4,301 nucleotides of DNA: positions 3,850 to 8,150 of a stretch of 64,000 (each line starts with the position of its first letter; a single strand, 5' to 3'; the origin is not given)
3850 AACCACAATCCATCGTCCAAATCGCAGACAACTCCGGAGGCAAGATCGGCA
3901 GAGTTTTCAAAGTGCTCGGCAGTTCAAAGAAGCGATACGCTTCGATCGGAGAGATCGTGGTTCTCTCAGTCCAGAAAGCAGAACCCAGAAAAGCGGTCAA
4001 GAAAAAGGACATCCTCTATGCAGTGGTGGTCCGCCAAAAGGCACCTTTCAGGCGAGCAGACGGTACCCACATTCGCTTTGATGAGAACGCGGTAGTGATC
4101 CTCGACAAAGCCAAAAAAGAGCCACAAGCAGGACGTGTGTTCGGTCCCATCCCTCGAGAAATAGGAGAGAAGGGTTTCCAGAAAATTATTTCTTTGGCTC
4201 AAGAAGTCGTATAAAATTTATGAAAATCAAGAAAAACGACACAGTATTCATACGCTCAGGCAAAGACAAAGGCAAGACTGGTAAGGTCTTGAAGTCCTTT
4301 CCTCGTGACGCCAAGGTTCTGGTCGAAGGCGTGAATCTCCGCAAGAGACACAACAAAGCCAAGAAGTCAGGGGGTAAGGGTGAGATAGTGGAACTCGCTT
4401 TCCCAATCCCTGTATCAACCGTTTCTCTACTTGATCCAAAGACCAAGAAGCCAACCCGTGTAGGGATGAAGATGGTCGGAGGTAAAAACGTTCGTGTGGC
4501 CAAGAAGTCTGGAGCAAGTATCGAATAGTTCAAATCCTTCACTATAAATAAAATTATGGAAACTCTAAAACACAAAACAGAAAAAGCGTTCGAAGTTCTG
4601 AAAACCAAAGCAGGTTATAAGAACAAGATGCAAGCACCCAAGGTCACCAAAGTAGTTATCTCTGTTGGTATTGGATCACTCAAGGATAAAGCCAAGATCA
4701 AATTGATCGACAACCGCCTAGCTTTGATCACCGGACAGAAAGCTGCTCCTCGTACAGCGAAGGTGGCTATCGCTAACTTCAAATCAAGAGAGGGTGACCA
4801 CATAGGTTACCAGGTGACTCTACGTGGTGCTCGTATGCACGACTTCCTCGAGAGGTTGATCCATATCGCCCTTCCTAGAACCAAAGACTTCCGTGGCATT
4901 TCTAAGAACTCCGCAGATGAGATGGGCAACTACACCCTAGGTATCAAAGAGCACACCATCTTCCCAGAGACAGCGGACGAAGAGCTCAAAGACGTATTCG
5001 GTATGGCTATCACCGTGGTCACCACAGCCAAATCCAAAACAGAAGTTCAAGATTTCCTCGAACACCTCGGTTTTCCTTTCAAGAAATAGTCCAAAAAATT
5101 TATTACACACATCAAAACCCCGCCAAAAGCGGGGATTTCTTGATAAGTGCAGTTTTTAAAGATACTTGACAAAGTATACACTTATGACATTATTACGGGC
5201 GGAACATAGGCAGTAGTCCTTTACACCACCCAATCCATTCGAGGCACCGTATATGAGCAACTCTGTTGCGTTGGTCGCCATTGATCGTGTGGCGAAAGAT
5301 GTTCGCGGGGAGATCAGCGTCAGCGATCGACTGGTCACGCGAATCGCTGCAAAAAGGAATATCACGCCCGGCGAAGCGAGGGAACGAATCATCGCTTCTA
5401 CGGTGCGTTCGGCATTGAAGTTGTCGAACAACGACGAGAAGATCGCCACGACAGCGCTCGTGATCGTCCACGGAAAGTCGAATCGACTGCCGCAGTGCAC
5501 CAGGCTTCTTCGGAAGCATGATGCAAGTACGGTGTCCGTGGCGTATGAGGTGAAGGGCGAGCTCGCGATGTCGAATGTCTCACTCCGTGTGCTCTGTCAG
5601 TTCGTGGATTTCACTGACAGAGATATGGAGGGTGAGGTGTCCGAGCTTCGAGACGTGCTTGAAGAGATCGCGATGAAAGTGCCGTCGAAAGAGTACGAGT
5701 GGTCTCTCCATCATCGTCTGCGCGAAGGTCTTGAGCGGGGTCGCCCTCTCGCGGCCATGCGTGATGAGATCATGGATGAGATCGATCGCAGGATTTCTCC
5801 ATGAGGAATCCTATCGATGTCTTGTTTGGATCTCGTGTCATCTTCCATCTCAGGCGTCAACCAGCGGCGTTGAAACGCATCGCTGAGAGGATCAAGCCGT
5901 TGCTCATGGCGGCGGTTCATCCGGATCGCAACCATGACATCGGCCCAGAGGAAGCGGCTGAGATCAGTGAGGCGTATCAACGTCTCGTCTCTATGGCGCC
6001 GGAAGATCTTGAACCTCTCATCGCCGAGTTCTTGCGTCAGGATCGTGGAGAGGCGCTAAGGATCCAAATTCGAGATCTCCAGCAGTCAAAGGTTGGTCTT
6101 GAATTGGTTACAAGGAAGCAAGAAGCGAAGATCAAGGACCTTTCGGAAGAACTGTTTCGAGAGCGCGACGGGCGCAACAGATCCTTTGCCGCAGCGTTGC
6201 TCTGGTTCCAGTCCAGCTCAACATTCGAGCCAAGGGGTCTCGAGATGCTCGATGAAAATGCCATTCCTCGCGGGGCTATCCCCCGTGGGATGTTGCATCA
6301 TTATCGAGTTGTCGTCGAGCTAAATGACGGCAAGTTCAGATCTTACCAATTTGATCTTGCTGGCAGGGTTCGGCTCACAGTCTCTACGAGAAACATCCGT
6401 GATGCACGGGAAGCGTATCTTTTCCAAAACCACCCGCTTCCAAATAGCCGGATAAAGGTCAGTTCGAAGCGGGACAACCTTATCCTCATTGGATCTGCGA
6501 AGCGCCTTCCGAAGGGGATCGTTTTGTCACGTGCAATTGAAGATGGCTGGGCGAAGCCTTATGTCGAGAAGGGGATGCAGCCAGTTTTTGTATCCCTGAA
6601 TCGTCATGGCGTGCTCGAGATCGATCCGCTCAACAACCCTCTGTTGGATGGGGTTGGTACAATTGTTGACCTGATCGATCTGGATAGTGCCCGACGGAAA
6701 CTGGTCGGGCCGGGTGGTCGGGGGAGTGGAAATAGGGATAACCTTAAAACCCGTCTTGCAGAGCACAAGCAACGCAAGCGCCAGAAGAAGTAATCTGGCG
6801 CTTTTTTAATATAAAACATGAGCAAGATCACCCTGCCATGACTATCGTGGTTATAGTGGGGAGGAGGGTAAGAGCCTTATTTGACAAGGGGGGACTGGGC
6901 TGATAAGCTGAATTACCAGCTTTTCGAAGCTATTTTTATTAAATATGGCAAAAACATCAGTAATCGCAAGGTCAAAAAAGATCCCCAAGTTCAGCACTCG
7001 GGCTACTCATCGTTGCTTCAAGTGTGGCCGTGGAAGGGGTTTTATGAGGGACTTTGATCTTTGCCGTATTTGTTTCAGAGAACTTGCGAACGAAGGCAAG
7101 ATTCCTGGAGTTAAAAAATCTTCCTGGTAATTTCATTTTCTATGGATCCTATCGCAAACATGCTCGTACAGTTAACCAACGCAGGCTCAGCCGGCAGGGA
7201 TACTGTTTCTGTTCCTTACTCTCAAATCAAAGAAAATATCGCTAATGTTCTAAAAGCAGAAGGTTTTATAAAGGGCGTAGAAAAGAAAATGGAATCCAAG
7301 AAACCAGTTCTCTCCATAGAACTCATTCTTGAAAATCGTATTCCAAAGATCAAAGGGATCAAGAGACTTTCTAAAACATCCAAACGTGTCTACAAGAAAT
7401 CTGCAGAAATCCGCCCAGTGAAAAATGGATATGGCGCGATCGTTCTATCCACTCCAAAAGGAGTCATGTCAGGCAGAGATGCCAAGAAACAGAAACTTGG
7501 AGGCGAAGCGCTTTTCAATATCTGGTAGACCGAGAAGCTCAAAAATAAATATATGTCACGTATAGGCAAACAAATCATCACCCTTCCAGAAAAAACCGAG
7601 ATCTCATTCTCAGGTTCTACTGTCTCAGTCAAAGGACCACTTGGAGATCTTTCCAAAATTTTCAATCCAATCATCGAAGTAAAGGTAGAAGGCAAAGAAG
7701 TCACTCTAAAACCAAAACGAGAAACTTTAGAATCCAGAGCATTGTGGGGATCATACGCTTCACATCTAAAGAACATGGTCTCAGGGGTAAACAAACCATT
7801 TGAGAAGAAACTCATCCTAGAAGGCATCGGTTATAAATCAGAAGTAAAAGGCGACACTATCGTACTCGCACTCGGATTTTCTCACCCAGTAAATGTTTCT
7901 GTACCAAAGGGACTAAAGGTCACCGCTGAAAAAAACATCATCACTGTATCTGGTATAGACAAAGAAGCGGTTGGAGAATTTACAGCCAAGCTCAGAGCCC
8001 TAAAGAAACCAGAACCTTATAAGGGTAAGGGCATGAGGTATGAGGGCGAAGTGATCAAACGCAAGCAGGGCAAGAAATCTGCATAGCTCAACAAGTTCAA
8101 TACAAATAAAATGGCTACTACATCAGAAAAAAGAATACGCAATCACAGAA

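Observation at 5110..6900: GC-rich two-gene insertion with a J-domain protein splitting the ribosomal-protein operon between rplE and rpsZ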

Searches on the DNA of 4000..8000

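Call 26: search_rna_families(source=window, start=4000, end=8000, threshold=evalue, max_evalue=1)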
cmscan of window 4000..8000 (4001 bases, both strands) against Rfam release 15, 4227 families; matches with E-value up to 1: 2.
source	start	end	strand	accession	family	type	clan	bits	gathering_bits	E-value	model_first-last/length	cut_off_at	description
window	6615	6684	+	RF03498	mir-3145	Gene; miRNA;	-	22.4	98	0.52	1-84/84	no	mir-3145 microRNA precursor family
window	7486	7626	+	RF02504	Atu_L1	Gene; sRNA;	-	18.7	60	0.35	1-174/174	no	Rhizobiales sRNA Atu_L1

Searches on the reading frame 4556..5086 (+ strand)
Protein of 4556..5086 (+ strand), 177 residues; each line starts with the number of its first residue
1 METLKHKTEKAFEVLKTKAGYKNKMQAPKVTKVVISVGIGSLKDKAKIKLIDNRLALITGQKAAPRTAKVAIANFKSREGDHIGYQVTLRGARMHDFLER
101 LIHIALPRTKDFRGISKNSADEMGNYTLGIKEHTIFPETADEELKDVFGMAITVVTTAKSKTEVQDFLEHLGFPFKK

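Call 65: find_related_loci(query=window:4556-5086:+, collection=genome_contigs, flank=4000)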
Query window:4556-5086:+ (177 aa) in genome_contigs; peptide patterns used: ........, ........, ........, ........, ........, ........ (x = any residue, [..] = any of these).
196 stretches matched a pattern; 46 encode a relative of the query (tblastn E <= 1e-3); 46 distinct loci.
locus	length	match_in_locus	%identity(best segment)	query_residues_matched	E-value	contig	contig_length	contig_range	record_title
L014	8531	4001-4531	81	1-177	2e-95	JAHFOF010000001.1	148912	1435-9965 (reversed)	MAG: bacterium isolate nzgw498 NODE_130_length_148913_cov_4.435279, whole genome shotgun sequence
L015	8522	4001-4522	78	1-175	8e-93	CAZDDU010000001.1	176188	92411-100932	MAG TPA_asm: uncultured Candidatus Saccharibacteria bacterium isolate SRP286056_co1_543 genome assembly, contig: NODE_46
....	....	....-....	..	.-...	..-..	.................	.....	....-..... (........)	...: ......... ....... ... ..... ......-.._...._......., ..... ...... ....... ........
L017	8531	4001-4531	76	1-177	3e-92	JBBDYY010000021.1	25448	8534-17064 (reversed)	MAG: Parcubacteria group bacterium isolate LejiaD_45_33 Lejia_D_3142_length_25448_cov_21, whole genome shotgun sequence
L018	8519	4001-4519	77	1-174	7e-91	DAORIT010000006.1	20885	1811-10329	MAG TPA_asm: Parcubacteria group bacterium isolate AMR_MDS_5570 NODE_401_length_20885_cov_51.191887, whole genome shotgu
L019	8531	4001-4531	73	1-177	5e-90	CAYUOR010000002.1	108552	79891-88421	MAG TPA_asm: uncultured Candidatus Saccharibacteria bacterium isolate SRP287453_co1_360 genome assembly, contig: NODE_19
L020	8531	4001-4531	82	1-177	6e-90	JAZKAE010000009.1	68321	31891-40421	MAG: Patescibacteria group bacterium isolate ADI_H3L2_1_122_18_3-bin007_1 ADIH3L21_B007_1_000000000009, whole genome sho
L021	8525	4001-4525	76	1-175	1e-89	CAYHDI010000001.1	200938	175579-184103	MAG TPA_asm: uncultured Candidatus Saccharibacteria bacterium isolate ERP119705_co10_3 genome assembly, contig: NODE_13_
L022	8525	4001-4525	82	1-175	5e-89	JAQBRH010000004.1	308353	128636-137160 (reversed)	MAG: Parcubacteria group bacterium isolate RYN_394 scaffold_2978447, whole genome shotgun sequence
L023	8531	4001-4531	72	1-177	1e-88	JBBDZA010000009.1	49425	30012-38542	MAG: Parcubacteria group bacterium isolate LejiaD_47_45 Lejia_D_1221_length_49425_cov_28, whole genome shotgun sequence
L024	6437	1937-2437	76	1-174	3e-88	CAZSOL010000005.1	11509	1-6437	MAG TPA_asm: uncultured Candidatus Saccharibacteria bacterium isolate SRP329715_co2_59 genome assembly, contig: NODE_103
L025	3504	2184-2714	72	1-177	5e-89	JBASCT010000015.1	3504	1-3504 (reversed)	MAG: Minisyncoccia bacterium isolate MFD03501_ilm_asm_bin2 k127_59502, whole genome shotgun sequence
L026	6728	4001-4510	76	1-177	2e-88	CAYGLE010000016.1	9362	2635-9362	MAG TPA_asm: uncultured Candidatus Saccharibacteria bacterium isolate ERP113451_co3_98 genome assembly, contig: NODE_627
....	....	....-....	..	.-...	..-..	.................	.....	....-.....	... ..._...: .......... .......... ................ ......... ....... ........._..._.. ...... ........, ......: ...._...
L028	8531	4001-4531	70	1-177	9e-87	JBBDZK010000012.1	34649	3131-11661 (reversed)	MAG: Parcubacteria group bacterium isolate LejiaD_47_23 Lejia_D_2025_length_34649_cov_14, whole genome shotgun sequence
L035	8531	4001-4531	70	1-177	4e-85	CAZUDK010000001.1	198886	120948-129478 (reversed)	MAG TPA_asm: uncultured Candidatus Saccharibacteria bacterium isolate SRP263527_co2_167 genome assembly, contig: NODE_28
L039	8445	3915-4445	73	1-177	5e-84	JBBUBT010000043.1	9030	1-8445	MAG: Patescibacteria group bacterium isolate H43-bin122_1 H43_bin122_1_000000000043, whole genome shotgun sequence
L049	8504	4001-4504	73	1-175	3e-82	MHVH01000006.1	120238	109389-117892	MAG: Candidatus Zambryskibacteria bacterium RIFCSPHIGHO2_01_FULL_46_25 rifcsphigho2_01_scaffold_741, whole genome shotgu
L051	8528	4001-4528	69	2-177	7e-82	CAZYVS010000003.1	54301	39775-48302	MAG TPA_asm: uncultured Candidatus Saccharibacteria bacterium isolate binchicken_co134_142 genome assembly, contig: NODE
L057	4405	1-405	73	43-177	1e-66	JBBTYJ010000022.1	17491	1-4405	MAG: Patescibacteria group bacterium isolate H43-bin017_1 H43_bin017_1_000000000022, whole genome shotgun sequence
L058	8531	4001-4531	78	1-177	6e-92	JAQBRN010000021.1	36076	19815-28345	MAG: Parcubacteria group bacterium isolate RYN_400 scaffold_1580568, whole genome shotgun sequence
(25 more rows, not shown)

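Call 69: search_protein_families(library=pfam, proteins=[L021:5154-5387:+, L021:5391-5648:+, L051:4532-4813:+, L051:4824-5087:+, L049:4608-5177:-, L057:472-1035:+, L035:4549-4752:+, L018:6021-6263:-, L039:4624-5049:+, L058:4624-5163:+], max_evalue=0.01)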
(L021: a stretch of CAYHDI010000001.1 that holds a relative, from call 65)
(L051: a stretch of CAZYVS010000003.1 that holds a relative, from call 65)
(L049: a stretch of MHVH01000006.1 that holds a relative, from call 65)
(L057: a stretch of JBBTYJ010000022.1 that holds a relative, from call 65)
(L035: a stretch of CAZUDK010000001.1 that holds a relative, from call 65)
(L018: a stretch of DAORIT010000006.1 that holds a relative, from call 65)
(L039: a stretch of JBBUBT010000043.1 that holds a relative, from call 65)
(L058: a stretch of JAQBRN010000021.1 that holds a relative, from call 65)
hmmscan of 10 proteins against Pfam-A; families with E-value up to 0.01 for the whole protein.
L021:5154-5387:+ (78 aa): 0 families

L021:5391-5648:+ (86 aa): 1 family
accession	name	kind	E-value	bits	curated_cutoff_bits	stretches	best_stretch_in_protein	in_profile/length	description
PF15738.11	YafQ_toxin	-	0.00025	21.7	30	1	3-82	2-83/88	Bacterial toxin of type II toxin-antitoxin system, YafQ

L051:4532-4813:+ (94 aa): 0 families

L051:4824-5087:+ (88 aa): 1 family
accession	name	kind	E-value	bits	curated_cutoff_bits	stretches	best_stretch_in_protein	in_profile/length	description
PF05015.19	HigB-like_toxin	-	7.2e-05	23.6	27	1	15-82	19-91/91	RelE-like toxin of type II toxin-antitoxin system HigB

L049:4608-5177:- (189 aa): 3 families
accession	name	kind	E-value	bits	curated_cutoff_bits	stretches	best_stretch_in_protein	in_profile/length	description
PF20803.2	PaaX_M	-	9.8e-18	64.5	24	1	104-172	2-70/83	PaaX protein central Cas2-like domain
PF09827.14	CRISPR_Cas2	-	0.00012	22.6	23.8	1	110-147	2-36/74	CRISPR associated protein Cas2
PF14947.12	HTH_45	-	0.0083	16.6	25.5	0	66-94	42-70/77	Winged helix-turn-helix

L057:472-1035:+ (188 aa): 2 families
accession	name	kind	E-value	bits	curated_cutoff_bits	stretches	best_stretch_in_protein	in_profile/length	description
PF20803.2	PaaX_M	-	1.2e-19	70.6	24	1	103-175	2-74/83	PaaX protein central Cas2-like domain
PF09827.14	CRISPR_Cas2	-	9.7e-06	26.1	23.8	1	109-149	2-39/74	CRISPR associated protein Cas2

L035:4549-4752:+ (68 aa): 1 family
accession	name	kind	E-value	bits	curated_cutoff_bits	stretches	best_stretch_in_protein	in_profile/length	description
PF00558.24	Vpu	-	0.0045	17.2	24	1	15-64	3-51/81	Vpu protein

L018:6021-6263:- (80 aa): 0 families

L039:4624-5049:+ (142 aa): 0 families

L058:4624-5163:+ (180 aa): 0 families
